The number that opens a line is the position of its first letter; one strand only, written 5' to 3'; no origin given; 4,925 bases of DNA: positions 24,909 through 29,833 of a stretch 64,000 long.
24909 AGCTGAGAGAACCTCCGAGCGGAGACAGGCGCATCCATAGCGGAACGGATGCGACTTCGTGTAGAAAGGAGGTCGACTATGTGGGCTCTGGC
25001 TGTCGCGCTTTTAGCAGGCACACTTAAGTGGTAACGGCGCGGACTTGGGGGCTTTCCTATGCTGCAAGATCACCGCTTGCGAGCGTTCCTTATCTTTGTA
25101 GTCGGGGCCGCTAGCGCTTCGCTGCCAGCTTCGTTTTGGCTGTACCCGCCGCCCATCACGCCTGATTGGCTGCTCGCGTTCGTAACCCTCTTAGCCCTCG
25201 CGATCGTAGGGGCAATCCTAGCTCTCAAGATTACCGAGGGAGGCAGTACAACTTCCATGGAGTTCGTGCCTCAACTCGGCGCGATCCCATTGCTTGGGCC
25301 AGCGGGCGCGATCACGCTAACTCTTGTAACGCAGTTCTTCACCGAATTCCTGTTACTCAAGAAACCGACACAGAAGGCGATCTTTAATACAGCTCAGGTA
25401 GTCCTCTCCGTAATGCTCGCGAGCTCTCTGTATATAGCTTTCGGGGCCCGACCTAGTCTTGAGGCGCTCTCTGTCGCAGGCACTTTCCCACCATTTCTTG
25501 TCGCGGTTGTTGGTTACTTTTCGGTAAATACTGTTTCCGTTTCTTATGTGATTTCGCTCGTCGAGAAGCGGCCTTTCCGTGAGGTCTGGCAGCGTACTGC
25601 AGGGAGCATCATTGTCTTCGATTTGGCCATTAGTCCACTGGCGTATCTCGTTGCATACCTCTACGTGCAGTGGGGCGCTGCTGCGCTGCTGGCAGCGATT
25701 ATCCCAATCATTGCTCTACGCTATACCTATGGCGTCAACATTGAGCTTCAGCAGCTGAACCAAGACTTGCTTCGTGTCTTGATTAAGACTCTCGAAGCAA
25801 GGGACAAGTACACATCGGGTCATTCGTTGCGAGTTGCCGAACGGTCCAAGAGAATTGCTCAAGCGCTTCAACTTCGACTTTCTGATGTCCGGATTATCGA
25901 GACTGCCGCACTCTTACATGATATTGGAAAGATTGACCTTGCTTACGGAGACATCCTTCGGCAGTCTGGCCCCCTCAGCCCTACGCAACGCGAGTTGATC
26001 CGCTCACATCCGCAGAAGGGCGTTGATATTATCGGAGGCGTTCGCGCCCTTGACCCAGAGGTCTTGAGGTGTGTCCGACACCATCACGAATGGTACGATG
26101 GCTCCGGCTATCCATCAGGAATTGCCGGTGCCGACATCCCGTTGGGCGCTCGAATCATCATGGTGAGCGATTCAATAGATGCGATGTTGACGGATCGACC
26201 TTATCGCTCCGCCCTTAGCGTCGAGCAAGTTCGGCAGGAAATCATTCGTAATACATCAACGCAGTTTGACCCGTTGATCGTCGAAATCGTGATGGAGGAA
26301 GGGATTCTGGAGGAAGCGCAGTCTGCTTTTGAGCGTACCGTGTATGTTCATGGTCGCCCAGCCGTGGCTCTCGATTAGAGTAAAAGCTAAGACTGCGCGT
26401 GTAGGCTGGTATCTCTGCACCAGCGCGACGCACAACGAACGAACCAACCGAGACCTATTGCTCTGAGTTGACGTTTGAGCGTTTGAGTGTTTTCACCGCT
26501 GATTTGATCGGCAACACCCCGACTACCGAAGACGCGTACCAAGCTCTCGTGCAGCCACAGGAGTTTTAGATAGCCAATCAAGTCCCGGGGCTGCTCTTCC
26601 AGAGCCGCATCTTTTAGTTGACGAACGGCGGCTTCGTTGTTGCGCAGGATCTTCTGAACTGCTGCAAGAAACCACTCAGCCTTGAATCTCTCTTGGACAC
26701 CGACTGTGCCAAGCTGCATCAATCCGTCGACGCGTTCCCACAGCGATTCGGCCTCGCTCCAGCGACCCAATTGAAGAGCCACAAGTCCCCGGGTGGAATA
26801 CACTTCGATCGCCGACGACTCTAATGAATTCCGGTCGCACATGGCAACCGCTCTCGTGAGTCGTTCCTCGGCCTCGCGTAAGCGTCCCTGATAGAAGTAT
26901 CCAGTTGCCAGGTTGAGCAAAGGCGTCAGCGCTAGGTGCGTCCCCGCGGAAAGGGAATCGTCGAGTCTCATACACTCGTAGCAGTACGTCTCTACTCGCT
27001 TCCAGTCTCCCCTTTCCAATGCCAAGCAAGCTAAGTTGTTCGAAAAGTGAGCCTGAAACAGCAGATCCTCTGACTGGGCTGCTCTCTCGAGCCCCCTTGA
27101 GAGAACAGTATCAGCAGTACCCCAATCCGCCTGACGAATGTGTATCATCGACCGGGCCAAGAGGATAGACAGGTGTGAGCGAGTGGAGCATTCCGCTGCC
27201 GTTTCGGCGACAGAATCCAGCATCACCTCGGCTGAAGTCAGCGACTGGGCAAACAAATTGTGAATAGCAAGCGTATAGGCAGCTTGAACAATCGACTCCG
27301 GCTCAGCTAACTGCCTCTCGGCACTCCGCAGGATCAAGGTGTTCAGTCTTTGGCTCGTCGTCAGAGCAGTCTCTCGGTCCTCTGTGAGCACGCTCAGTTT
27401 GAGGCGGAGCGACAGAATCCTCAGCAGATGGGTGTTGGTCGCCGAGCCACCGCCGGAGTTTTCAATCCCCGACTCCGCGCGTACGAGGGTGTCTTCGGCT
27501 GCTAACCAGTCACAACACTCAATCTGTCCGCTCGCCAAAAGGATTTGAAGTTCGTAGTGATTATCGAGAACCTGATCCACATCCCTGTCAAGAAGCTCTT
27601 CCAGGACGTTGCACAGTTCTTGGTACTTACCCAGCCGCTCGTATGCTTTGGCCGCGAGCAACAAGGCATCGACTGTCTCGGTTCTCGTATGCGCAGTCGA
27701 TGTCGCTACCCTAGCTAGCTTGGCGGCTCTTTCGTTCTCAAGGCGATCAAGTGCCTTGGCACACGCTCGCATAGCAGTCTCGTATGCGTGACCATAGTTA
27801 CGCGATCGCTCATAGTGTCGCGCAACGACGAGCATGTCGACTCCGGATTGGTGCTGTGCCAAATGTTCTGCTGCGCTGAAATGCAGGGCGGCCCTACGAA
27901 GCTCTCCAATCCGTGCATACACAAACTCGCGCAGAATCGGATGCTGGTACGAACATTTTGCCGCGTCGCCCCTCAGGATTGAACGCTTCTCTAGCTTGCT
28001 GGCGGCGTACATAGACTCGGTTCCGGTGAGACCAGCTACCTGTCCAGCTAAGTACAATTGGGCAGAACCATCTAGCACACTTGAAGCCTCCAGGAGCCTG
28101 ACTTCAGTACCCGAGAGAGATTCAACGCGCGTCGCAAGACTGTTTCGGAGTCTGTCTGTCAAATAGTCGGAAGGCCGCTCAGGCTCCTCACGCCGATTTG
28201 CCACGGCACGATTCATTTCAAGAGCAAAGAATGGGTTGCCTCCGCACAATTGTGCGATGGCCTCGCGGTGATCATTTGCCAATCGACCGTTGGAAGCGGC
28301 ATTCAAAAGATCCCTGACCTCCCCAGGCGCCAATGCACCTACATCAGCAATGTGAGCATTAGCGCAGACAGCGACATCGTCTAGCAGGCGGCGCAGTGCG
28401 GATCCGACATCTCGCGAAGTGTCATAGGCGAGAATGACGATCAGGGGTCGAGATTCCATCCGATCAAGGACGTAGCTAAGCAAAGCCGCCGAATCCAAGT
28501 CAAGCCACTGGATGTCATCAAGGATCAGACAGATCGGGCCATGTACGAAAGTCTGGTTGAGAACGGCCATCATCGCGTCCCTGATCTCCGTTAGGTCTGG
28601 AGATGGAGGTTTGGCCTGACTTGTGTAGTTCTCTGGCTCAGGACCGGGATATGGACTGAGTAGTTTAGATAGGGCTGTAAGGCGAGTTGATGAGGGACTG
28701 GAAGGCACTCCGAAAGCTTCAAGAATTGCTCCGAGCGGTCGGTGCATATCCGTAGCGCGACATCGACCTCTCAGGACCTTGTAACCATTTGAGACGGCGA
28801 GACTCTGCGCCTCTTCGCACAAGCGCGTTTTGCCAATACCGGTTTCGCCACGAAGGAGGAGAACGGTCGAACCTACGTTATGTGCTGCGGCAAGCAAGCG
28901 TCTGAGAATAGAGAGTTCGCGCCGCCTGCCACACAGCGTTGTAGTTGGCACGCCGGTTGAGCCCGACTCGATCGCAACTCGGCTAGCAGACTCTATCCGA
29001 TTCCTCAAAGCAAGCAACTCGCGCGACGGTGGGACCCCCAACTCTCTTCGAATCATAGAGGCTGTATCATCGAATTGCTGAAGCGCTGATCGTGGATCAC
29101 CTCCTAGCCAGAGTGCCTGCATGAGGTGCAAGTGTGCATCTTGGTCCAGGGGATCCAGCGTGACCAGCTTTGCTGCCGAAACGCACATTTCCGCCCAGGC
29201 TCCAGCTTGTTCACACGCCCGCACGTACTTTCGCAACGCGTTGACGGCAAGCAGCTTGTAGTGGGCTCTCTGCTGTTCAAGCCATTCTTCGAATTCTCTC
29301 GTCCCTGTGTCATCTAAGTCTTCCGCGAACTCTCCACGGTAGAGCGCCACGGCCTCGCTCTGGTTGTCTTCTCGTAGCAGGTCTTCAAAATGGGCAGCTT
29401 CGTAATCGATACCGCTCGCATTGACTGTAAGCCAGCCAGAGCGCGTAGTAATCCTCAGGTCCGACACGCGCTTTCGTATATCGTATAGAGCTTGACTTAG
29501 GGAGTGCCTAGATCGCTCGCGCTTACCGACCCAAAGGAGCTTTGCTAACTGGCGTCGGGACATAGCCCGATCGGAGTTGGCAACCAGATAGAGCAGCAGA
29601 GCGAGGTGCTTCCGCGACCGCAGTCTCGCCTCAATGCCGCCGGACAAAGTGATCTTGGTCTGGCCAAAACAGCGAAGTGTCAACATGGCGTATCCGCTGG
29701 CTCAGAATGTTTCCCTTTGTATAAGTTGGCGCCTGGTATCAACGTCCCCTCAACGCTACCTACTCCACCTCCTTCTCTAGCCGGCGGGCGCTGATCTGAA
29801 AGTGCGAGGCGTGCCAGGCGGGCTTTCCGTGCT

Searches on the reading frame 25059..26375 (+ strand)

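Call 27: search_protein_families(library=pfam, proteins=[window:25059-26375:+], max_evalue=0.01)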
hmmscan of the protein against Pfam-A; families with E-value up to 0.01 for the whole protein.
window:25059-26375:+ (439 aa): 4 families
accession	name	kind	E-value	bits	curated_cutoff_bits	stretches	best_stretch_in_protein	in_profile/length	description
PF13487.12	HD_5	-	5.4e-30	104.8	27.2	1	240-405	2-168/170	HD domain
PF01966.28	HD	-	1.2e-17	64.7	22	1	253-376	2-116/116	HD domain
PF20972.2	MASE9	-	6.9e-07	29.8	24.3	1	67-222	49-193/203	MASE9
PF08668.18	HDOD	-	0.0019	18.1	22.9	1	250-294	93-135/196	HDOD domain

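Call 71: search_protein_families(library=ncbifam, proteins=[window:25059-26375:+], max_evalue=1)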
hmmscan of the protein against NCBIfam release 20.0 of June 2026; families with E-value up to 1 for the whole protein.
window:25059-26375:+ (439 aa): 11 families
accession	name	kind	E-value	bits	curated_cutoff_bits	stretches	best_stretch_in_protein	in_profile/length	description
NF053512.1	nitric_RR_NosR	exception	5.1e-35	121.3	400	1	230-413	170-352/422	response regulator c-di-GMP phosphodiesterase, NosR family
TIGR00277.1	HDIG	domain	5.1e-09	35.9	27.6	1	252-344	5-83/84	HDIG domain-containing metalloprotein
TIGR02621.3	cas3_GSU0051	exception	1.7e-07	30.4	400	1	253-316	672-735/854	type I-G CRISPR-associated helicase/endonuclease Cas3g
TIGR01596.1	cas3_HD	equivalog_domain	3.8e-05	23.8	43.45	1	255-300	4-53/178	CRISPR-associated endonuclease Cas3''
NF045665.1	NTPtran_DVU1551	equivalog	0.00018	20.6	315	1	234-291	200-259/359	DVU_1551 family NTP transferase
TIGR00295.1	TIGR00295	hypoth_equivalog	0.0037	17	172.35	1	250-291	12-55/164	TIGR00295 family protein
TIGR01353.1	dGTP_triPase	subfamily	0.0085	15.7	152.35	1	255-291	42-86/389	dGTP triphosphohydrolase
NF002329.0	PRK01286.1-4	equivalog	0.018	14.3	494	1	239-297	62-117/342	deoxyguanosinetriphosphate triphosphohydrolase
TIGR03319.1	RNase_Y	equivalog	0.042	12.3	454.35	1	227-291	303-366/514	ribonuclease Y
NF002829.0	PRK03007.1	equivalog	0.059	12.3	385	1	254-291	69-103/425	deoxyguanosinetriphosphate triphosphohydrolase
NF009347.0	PRK12705.1-4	equivalog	0.14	10.8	579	1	244-291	274-321/473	hypothetical protein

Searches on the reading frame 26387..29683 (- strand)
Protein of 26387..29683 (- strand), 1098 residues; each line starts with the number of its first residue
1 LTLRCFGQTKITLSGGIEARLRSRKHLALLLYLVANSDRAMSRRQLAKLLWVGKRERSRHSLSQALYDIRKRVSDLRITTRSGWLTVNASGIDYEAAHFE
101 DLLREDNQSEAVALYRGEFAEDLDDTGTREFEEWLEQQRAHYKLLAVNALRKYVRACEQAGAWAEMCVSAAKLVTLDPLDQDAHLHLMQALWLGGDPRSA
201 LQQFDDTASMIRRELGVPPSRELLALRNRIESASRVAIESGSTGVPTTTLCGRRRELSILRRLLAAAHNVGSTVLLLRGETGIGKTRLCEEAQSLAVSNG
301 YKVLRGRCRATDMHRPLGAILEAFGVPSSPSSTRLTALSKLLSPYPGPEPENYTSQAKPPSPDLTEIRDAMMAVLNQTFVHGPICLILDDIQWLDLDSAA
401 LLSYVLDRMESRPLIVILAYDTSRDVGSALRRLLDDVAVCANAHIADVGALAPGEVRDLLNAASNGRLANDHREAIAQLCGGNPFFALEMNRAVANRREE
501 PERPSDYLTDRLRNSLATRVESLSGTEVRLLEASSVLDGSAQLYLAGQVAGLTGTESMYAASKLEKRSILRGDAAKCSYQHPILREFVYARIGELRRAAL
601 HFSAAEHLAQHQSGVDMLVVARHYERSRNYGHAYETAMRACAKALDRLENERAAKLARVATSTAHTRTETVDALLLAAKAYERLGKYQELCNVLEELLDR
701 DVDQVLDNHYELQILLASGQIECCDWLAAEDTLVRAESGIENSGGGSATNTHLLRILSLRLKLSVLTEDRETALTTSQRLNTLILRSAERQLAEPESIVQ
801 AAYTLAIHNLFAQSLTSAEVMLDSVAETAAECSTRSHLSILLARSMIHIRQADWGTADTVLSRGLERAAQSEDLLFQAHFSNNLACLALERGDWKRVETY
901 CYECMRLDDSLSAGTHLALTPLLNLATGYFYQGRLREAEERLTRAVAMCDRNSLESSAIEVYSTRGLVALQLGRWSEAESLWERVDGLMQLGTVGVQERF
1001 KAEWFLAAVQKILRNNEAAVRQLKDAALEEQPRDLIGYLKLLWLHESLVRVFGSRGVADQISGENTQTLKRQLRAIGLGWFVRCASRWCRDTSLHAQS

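Call 71: search_protein_families(library=ncbifam, proteins=[window:26387-29683:-], max_evalue=1)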
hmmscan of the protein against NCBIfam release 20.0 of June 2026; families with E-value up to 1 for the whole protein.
window:26387-29683:- (1098 aa): 5 families
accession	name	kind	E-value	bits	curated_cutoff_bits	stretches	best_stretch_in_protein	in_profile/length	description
TIGR03903.1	TOMM_kin_cyc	equivalog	1.6e-12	46.1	705.75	1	219-660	458-917/1267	TOMM system kinase/cyclase fusion protein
NF053617.1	SARPRegAfsRStmc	equivalog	2.7e-06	25.6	1430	2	159-239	194-274/986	SARP-family global regulator AfsR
NF040959.1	MamA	equivalog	0.00019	21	200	0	151-211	41-101/204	magnetosome protein MamA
TIGR02521.1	type_IV_pilW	equivalog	0.022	14.3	154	1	923-983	35-89/234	type IV pilus biogenesis/stability protein PilW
NF042912.1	Amuc_1098_fam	equivalog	0.15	10.1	750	1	628-704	51-122/805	Amuc_1098 family type IV pilus outer membrane protein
